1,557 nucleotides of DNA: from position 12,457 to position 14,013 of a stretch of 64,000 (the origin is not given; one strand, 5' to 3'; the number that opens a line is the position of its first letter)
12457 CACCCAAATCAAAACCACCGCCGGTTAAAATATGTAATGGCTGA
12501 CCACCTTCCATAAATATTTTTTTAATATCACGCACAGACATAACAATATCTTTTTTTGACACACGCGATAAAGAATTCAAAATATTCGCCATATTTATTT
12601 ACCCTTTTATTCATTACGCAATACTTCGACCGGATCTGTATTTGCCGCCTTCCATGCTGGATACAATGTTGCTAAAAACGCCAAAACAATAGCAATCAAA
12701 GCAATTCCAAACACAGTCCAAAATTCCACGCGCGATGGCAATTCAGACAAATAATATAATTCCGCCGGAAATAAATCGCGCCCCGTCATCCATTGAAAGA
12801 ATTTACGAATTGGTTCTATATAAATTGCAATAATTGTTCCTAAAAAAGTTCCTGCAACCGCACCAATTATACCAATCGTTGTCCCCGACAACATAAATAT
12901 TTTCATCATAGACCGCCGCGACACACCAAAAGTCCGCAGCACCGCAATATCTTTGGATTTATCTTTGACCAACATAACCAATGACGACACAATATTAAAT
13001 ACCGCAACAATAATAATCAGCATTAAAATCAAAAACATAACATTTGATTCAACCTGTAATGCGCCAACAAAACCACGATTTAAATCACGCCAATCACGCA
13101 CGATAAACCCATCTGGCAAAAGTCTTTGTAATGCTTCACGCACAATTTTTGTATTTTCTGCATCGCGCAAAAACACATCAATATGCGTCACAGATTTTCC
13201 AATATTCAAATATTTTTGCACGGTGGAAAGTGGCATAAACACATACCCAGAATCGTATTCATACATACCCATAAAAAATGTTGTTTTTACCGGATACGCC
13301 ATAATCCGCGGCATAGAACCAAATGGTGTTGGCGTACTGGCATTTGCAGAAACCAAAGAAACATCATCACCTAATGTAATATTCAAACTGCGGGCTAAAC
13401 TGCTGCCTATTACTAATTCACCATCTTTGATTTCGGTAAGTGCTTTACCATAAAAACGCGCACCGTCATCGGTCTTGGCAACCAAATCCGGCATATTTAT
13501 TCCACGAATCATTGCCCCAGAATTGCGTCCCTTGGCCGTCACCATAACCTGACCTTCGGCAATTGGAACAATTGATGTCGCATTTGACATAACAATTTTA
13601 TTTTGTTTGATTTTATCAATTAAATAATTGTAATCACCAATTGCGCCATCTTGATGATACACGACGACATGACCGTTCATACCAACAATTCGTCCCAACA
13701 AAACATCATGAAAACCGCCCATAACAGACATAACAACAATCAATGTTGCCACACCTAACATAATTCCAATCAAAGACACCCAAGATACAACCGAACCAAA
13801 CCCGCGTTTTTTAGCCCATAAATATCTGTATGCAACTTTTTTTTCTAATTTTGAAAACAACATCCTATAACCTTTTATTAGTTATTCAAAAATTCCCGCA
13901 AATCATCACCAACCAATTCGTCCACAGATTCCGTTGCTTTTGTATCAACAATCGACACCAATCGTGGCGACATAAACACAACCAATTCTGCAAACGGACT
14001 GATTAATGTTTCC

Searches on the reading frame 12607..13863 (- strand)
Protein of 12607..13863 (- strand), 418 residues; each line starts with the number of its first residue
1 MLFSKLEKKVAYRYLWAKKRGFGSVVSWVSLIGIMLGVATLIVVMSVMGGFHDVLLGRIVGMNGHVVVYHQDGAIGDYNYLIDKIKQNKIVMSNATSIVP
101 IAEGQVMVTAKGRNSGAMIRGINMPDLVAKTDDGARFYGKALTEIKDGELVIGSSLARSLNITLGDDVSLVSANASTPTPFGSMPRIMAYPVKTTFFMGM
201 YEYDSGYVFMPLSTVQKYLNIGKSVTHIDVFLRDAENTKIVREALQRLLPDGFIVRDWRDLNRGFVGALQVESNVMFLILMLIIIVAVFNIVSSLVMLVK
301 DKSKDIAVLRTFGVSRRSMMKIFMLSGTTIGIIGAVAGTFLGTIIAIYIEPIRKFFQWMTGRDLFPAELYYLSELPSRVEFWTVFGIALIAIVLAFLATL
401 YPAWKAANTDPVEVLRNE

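Call 49: search_protein_families(library=ncbifam, proteins=[window:12607-13863:-], max_evalue=0.00001)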
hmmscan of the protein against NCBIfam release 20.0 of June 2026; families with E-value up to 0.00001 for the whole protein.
window:12607-13863:- (418 aa): 6 families
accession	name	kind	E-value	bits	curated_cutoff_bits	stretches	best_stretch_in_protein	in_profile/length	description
TIGR02212.1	lolCE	equivalog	1.1e-121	406.6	362.45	1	6-418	2-411/411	lipoprotein-releasing ABC transporter permease subunit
NF008076.0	PRK10814.1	exception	2.7e-64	217.7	473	1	12-418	11-399/399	lipoprotein-releasing ABC transporter permease subunit LolC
NF008357.0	PRK11146.1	exception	3.4e-64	217.2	439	1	6-416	5-412/414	lipoprotein-releasing ABC transporter permease subunit LolE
TIGR02213.1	lolE_release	exception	1e-60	205.8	540.35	1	10-416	6-409/411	lipoprotein-releasing ABC transporter permease subunit LolE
TIGR03434.1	ADOP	subfamily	9e-11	40.6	622.3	0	379-418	764-803/803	ADOP family duplicated permease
NF041854.1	ABC_perm_YbbP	equivalog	4.6e-06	24.8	999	0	220-417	188-370/806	putative ABC transporter permease subunit YbbP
